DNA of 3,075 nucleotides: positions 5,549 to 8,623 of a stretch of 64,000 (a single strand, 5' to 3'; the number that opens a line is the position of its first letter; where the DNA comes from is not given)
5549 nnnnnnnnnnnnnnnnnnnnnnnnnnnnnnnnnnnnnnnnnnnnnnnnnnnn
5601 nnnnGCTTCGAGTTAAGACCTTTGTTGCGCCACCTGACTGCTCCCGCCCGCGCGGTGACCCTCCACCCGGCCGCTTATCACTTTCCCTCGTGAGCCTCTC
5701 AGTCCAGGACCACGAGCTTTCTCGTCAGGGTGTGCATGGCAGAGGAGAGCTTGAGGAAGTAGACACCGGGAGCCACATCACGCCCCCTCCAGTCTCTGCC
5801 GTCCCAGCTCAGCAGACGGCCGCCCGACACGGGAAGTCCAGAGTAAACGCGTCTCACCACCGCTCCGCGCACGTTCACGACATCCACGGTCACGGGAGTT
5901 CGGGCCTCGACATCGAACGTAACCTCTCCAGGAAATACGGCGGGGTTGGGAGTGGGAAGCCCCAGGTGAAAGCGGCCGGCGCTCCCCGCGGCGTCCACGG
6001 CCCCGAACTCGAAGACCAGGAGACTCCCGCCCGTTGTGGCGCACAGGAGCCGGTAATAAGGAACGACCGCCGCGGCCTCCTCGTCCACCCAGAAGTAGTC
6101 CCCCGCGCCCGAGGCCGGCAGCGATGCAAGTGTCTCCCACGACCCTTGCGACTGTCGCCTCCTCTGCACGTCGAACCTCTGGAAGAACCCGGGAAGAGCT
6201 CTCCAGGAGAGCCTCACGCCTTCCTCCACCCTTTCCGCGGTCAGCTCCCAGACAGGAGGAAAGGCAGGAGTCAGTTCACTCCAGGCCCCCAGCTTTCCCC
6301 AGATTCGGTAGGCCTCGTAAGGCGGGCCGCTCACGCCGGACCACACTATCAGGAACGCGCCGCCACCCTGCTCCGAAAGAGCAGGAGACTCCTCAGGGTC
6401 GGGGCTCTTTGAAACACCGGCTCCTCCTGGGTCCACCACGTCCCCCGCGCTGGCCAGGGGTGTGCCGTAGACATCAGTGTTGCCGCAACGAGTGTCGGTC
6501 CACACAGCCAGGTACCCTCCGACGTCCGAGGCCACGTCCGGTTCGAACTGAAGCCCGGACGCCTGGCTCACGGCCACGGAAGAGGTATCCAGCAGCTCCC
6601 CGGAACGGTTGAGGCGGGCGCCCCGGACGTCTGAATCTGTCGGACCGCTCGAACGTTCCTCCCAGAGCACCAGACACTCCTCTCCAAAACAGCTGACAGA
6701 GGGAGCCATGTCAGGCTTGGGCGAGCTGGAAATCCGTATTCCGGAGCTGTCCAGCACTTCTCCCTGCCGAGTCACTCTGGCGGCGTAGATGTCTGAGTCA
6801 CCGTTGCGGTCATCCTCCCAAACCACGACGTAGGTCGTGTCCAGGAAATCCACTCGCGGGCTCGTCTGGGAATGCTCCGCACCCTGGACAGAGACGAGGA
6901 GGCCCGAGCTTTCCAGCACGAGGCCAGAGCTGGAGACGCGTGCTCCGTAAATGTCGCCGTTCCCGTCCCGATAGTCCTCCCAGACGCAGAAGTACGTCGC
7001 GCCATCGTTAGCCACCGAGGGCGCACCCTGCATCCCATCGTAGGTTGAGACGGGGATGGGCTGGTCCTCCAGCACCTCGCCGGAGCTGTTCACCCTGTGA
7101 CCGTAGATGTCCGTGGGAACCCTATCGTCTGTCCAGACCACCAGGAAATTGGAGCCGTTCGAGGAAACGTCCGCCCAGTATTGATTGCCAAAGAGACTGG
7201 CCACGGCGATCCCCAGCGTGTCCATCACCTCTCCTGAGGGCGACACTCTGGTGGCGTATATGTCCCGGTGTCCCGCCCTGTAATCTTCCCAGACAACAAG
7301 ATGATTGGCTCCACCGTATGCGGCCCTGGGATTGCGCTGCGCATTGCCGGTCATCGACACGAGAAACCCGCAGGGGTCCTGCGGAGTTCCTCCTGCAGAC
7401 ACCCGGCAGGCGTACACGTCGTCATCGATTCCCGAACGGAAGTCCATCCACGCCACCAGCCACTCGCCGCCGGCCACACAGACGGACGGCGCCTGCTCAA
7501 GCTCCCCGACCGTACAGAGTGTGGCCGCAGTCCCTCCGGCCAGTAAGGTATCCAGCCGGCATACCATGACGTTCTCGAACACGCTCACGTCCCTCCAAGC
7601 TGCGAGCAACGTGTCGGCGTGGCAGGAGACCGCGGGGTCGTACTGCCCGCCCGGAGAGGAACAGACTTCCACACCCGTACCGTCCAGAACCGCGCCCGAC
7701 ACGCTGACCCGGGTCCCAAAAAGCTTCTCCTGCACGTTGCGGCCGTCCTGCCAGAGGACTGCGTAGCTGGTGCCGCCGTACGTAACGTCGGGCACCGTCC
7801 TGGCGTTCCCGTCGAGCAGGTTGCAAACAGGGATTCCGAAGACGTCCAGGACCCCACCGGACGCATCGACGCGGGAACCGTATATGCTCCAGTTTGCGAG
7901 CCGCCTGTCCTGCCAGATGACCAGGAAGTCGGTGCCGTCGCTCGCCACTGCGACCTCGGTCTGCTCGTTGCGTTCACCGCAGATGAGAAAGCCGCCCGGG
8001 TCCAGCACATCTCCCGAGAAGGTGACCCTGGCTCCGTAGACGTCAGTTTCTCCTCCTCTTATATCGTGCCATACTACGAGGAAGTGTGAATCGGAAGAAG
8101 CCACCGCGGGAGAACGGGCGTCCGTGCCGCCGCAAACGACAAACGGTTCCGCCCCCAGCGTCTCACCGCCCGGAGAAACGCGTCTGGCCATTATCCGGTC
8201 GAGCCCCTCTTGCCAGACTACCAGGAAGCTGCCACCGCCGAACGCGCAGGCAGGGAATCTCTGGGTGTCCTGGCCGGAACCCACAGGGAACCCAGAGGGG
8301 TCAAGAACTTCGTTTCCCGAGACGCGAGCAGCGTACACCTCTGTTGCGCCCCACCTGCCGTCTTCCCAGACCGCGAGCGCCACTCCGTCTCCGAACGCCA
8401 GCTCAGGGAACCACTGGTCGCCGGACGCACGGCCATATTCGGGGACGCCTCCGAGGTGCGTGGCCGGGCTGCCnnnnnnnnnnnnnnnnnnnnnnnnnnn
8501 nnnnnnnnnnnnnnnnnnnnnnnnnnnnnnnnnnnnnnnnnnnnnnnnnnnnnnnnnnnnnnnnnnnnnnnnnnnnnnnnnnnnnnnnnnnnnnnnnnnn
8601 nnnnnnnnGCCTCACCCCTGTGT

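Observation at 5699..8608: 969-aa secreted protein with 14 copies of an unfamiliar ~50-aa '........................' repeat and a T9SS-type C-terminal sorting domain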

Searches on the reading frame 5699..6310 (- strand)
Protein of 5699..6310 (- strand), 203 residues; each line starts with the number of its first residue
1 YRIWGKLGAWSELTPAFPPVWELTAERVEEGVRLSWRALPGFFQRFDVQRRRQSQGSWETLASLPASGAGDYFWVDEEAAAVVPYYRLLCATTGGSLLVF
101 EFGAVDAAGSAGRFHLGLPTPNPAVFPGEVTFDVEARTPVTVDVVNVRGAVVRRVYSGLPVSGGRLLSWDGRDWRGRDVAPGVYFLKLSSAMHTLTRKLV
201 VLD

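Call 39: search_protein_families(library=pfam, proteins=[window:5699-6310:-], max_evalue=10)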
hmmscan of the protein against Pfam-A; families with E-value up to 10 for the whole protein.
window:5699-6310:- (203 aa): 2 families
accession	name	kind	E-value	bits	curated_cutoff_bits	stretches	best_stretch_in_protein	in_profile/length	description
PF13860.13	FlgD_ig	-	8.5e-06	26.1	27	1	134-190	18-75/79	FlgD Ig-like domain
PF18962.6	Por_Secre_tail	-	0.004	17.9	27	1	121-201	3-75/75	Secretion system C-terminal sorting domain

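Call 80: predict_structure(alignment_id=A3)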
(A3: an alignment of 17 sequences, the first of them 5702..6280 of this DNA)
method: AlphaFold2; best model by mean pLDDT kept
length: 193 residues; sequences in the alignment: 17
mean_pLDDT: 80.0   pTM: 0.53
mean pLDDT of the five models: 80.0, 78.6, 78.2, 77.8, 76.1
residues with pLDDT >= 90: 84; 70-90: 61; 50-70: 23; < 50: 25
segments of 3 or more residues with pLDDT < 50: 1-6, 99-101, 103-118
pLDDT, mean of each block of 10 residues (from residue 1): 52 88 92 95 92 93 87 86 91 65 47 46 70 94 90 70 92 90 82 77
secondary structure, 60 per line:
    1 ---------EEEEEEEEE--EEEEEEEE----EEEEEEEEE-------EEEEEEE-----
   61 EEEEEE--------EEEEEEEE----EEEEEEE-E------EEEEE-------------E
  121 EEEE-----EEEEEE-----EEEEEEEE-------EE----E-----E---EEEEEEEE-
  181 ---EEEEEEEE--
elements in order: E10-18 E21-28 E33-41 E49-55 E61-66 E75-82 E87-93 E102-106 E120-124 E130-135 E141-148 E172-179 E184-191

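Call 82: fold_search(model_id=the predicted structure, library=pdb)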
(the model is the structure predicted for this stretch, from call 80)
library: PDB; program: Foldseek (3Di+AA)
matches with E <= 10: 1682; with E <= 0.001: 7
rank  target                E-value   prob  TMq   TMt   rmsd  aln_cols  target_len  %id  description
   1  2vkx_B                2.1e-04  1.00  0.32  0.31  14.7       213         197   10  Human NCAM, FN3 domains 1 and 2, M610R mutant (released 2008-02-26)
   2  6rpz                  3.5e-04  1.00  0.33  0.27  18.8       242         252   12  Cytokine receptor-like factor 3 C-terminus residues 174-442: native collected with 1.7A wavelength (released 2020-03-25)
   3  3mj9_A                3.6e-04  1.00  0.28  0.24  15.4       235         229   10  Crystal structure of JAML in complex with the stimulatory antibody HL4E10 (released 2011-02-23)
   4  6rpx                  4.5e-04  1.00  0.35  0.28  18.0       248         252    9  Cytokine receptor-like factor 3 C-terminus residues 174-442: native (released 2020-03-25)
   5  6xi3                  7.2e-04  1.00  0.33  0.18  19.0       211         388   18  Crystal structure of tetra-tandem repeat in extending region of large adhesion protein (released 2020-10-14)
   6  6df3_L                8.8e-04  0.99  0.32  0.31  15.0       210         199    8  Crystal structure of ternary complex of IL-24 with soluble receptors IL-22RA and IL-20RB (released 2018-08-15)
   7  7y6e_D                9.8e-04  1.00  0.33  0.32  11.7       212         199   11  Crystal structure of sDscam FNIII23 domains, isoform Beta2v6 (released 2023-05-24)
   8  3is0                  1.2e-03  0.99  0.27  0.15  19.7       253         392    6  Crystal structure of functional region of UafA from Staphylococcus saprophyticus in the presence of cholesterol (released 2010-09-08)
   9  6rpy                  1.3e-03  0.98  0.31  0.26  17.5       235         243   10  Cytokine receptor-like factor 3 C-terminus residues 174-442: Hg-SAD derivative (released 2020-03-25)
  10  8ayh_B                1.4e-03  0.97  0.25  0.07  16.5       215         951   10  Structure of Complement C5 in Complex with small molecule inhibitor and CVF (released 2022-12-21)
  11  4u4b                  1.6e-03  1.00  0.37  0.23   6.3       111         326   22  Crystal Structure of Pectate Lyase Pel3 from Pectobacterium carotovorum with one monomer in the A.U. (released 2015-08-05)
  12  5x83_D                1.6e-03  0.99  0.33  0.33  18.7       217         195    9  Structure of DCC FN456 domains (released 2017-09-06)
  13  7ptp_A                1.7e-03  1.00  0.30  0.10  13.0       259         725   12  In-situ structure of pentameric S-layer protein (released 2021-12-15)
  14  2ha1_MODEL_1_A        1.7e-03  0.99  0.32  0.31  18.5       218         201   15  Complex of the first and second type III domains of human Fibronectin in solution (released 2007-04-10)
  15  3mpc_A                2.2e-03  1.00  0.35  0.65   2.9        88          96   25  The crystal structure of a Fn3-like protein from Clostridium thermocellum (released 2010-08-11)
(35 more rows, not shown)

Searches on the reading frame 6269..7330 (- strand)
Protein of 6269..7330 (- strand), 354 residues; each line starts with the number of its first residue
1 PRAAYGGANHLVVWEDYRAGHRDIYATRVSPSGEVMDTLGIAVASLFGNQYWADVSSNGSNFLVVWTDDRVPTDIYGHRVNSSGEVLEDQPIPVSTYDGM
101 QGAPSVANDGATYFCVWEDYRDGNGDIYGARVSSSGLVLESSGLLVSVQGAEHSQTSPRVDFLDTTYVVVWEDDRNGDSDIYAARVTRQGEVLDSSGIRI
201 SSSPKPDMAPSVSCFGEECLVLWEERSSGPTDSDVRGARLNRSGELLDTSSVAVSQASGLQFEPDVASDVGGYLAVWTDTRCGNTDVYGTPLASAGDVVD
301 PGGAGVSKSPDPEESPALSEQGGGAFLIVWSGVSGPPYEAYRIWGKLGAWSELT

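Call 91: search_protein_families(library=ncbifam, proteins=[window:6269-7330:-], max_evalue=10)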
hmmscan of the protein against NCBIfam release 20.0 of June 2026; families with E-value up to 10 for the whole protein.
window:6269-7330:- (354 aa): 2 families
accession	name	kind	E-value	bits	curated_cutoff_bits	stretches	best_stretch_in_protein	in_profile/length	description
TIGR04275.1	beta_prop_Msarc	repeat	9.3e-15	54.1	85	4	168-183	20-35/40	beta-propeller repeat protein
TIGR02800.1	propeller_TolB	equivalog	0.019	13.9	343.15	2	93-223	229-341/418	Tol-Pal system beta propeller repeat protein TolB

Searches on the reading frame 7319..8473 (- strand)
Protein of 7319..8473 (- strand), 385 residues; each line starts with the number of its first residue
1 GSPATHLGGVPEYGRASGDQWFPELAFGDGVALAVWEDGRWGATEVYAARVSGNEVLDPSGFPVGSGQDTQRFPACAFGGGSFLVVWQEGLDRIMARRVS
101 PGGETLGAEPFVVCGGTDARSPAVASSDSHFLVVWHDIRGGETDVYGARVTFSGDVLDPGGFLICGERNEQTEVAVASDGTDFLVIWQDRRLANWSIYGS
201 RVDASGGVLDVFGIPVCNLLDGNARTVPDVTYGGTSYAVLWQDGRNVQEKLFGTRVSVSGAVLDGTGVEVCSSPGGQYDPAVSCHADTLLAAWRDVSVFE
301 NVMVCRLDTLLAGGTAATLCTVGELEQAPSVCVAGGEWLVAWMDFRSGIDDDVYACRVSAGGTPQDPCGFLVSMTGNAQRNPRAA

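Call 91: search_protein_families(library=ncbifam, proteins=[window:7319-8473:-], max_evalue=10)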
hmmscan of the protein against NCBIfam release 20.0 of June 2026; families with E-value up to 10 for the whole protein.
window:7319-8473:- (385 aa): 2 families
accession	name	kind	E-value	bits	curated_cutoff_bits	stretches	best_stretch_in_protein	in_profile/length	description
TIGR04275.1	beta_prop_Msarc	repeat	2.3e-05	24.1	85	2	133-146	21-34/40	beta-propeller repeat protein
NF011878.0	PRK15351.1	equivalog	0.13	11.9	197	1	251-275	54-78/124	SPI-2 type III secretion system apparatus protein SsaP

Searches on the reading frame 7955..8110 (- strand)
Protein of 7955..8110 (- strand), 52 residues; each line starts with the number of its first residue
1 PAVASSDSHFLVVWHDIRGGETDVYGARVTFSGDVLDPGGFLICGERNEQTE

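Call 86: search_solved_structures(query=A4, max_evalue=10, show_alignments=3)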
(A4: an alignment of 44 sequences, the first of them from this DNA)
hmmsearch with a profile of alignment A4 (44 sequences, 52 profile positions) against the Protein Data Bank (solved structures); distinct sequences matched with E-value up to 10: 2.
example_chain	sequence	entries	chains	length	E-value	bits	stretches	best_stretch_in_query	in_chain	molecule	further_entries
6gxs_A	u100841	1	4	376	8.6e-08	34.8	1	3-17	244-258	CV39L lectin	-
9e5c_7t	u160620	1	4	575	1.7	11.4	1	3-22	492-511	ODAD1 central coiled coil region domain-containing protein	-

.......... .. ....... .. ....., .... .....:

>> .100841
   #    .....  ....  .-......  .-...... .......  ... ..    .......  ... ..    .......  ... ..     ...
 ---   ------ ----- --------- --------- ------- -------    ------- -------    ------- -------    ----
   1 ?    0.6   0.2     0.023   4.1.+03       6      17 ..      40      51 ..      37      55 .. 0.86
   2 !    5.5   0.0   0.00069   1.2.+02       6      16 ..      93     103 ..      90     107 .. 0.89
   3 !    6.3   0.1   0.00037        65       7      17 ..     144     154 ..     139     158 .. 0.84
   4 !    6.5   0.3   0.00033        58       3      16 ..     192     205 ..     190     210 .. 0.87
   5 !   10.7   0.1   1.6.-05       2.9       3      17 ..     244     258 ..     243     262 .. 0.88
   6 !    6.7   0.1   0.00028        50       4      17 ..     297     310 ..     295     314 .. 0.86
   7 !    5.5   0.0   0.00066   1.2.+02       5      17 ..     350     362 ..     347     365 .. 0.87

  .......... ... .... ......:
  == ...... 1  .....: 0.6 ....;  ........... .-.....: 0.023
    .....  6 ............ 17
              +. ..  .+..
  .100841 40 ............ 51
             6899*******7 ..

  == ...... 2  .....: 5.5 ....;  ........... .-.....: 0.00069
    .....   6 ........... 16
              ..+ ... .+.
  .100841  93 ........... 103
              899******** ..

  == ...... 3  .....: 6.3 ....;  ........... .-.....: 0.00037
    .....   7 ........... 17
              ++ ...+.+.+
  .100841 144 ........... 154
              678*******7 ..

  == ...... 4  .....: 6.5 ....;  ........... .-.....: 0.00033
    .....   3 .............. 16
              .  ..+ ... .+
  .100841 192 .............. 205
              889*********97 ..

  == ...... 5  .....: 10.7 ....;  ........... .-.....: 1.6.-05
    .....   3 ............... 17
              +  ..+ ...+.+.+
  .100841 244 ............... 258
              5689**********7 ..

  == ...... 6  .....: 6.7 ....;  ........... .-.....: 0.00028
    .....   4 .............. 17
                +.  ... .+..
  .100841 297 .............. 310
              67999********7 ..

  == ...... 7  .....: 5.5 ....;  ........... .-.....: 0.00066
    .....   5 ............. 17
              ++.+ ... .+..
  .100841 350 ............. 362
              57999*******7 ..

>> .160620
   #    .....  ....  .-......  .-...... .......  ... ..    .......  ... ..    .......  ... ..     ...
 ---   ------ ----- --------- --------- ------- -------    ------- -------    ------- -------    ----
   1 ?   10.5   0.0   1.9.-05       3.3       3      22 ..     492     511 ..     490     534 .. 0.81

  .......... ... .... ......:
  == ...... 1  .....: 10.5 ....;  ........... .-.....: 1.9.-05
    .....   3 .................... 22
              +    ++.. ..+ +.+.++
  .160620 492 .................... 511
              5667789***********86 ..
